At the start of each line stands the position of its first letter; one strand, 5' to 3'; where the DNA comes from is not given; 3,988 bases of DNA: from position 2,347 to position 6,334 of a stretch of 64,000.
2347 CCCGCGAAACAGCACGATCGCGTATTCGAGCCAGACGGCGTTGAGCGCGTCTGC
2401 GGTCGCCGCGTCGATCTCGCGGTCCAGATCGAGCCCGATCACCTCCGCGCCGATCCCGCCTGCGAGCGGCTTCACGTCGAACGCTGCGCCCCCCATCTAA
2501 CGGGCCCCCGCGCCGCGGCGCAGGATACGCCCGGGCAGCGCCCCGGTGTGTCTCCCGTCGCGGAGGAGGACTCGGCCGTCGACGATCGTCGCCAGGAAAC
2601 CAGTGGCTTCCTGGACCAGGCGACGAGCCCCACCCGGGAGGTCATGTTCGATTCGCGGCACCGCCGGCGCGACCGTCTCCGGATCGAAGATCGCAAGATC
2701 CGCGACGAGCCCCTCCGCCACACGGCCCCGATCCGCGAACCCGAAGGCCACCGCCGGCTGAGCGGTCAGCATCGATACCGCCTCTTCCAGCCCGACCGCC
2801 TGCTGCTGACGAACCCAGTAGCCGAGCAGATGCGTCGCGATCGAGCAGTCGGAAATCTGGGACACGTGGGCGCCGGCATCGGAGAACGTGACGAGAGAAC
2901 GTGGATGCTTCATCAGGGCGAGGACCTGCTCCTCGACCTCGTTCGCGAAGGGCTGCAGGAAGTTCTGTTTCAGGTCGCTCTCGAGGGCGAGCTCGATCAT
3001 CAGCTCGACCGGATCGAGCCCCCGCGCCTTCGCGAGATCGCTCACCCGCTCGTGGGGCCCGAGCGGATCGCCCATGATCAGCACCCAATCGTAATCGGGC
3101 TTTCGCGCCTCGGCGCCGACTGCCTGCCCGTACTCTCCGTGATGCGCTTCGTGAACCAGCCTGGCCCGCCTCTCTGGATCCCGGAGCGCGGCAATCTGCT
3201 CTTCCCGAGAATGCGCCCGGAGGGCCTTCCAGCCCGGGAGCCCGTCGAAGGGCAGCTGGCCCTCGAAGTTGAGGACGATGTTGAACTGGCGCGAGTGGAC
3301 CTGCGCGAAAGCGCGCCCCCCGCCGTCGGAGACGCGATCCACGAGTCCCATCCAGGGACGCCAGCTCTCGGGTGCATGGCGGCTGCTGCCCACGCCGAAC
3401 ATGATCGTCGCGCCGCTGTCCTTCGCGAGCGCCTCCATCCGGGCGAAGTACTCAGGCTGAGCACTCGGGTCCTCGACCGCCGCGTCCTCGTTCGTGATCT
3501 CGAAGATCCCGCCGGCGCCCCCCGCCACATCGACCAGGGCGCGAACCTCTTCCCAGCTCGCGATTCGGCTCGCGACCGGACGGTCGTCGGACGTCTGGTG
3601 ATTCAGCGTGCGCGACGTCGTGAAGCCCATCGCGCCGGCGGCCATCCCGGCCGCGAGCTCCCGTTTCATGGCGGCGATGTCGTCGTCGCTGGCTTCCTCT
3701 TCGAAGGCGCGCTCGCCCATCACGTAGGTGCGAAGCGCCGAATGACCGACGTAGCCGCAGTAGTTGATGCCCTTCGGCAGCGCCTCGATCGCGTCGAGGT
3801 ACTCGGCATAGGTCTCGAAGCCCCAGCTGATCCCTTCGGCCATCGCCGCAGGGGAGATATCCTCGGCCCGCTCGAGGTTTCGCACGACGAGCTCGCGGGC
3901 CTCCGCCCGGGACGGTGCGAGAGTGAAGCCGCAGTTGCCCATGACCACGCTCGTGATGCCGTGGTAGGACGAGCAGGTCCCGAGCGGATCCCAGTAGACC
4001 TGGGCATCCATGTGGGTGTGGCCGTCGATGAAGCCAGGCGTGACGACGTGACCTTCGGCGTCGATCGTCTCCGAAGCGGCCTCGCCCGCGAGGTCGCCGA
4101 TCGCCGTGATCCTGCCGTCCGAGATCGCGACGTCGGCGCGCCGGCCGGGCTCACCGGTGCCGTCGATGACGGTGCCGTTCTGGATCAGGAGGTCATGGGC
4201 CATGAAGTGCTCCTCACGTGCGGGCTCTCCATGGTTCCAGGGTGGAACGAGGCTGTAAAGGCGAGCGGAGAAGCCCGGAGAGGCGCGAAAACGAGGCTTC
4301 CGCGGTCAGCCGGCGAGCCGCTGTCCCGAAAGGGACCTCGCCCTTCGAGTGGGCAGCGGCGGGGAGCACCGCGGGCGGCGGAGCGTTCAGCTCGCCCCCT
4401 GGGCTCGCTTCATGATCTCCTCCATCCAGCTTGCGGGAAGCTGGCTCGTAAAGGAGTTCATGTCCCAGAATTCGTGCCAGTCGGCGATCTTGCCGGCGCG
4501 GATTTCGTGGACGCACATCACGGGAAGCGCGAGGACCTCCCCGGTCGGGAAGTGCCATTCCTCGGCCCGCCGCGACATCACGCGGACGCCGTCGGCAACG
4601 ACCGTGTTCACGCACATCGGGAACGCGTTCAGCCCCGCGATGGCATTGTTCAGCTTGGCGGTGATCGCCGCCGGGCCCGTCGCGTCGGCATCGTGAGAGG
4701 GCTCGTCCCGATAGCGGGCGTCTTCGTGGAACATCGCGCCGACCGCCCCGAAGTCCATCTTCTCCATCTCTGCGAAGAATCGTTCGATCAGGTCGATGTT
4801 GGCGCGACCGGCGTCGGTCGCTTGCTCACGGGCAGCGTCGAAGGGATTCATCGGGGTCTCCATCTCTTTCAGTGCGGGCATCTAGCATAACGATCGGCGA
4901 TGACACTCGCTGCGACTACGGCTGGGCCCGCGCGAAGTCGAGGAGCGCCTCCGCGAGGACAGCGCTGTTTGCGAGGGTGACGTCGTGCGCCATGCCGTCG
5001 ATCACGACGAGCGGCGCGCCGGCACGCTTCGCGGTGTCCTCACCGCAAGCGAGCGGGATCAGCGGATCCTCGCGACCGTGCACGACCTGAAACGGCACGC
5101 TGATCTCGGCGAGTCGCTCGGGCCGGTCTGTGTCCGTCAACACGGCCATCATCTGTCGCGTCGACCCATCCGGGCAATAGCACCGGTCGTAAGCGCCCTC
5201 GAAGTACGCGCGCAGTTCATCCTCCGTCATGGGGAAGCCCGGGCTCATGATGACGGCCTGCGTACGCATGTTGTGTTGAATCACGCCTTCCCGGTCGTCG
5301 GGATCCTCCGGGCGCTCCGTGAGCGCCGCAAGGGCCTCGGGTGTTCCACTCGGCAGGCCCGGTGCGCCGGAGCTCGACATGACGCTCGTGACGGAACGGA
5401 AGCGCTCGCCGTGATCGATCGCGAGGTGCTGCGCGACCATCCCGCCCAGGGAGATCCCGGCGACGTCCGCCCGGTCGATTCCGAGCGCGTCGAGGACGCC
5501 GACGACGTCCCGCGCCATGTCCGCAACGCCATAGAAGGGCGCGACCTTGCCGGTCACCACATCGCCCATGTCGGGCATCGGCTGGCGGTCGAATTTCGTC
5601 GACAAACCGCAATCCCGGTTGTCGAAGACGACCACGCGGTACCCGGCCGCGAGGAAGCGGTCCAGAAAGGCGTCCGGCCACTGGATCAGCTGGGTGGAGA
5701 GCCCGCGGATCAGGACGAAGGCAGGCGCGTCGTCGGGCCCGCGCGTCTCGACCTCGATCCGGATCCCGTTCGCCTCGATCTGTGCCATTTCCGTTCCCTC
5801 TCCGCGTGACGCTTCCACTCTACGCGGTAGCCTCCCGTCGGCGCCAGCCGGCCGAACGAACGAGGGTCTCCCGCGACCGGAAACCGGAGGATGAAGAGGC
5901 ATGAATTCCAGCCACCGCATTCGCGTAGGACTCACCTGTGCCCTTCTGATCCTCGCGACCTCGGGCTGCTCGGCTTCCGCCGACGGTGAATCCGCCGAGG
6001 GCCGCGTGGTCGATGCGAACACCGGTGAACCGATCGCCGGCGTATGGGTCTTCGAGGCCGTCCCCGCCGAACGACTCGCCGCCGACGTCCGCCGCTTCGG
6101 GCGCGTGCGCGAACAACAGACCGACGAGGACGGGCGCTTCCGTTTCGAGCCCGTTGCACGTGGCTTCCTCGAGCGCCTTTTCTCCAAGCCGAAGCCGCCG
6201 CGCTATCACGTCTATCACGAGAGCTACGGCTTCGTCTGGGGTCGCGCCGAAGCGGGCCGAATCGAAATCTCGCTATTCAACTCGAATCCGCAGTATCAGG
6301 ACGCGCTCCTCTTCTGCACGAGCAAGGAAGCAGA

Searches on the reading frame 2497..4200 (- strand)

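Call 83: search_protein_families(library=pfam, proteins=[window:2497-4200:-], max_evalue=0.00001)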
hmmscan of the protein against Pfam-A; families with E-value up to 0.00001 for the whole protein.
window:2497-4200:- (567 aa): 2 families
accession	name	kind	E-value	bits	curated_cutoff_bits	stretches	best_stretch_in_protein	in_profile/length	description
PF07969.17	Amidohydro_3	-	2e-35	123.6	29.7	1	44-545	1-471/472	Amidohydrolase family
PF01979.26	Amidohydro_1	-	2.6e-12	47.1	25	1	440-514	249-323/345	Amidohydrolase family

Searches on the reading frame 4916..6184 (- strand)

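Call 83: search_protein_families(library=pfam, proteins=[window:4916-6184:-], max_evalue=0.00001)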
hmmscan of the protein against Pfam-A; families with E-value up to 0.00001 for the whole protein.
window:4916-6184:- (422 aa): 3 families
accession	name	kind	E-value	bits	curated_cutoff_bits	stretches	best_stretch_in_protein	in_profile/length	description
PF00561.26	Abhydrolase_1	-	4.1e-19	69.6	25.8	1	154-397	1-235/245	alpha/beta hydrolase fold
PF12697.13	Abhydrolase_6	-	2.2e-17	64.9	26.3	1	167-412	12-216/217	Alpha/beta hydrolase family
PF12146.15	Hydrolase_4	-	4.5e-09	36.4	27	1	169-402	19-234/239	Serine aminopeptidase, S33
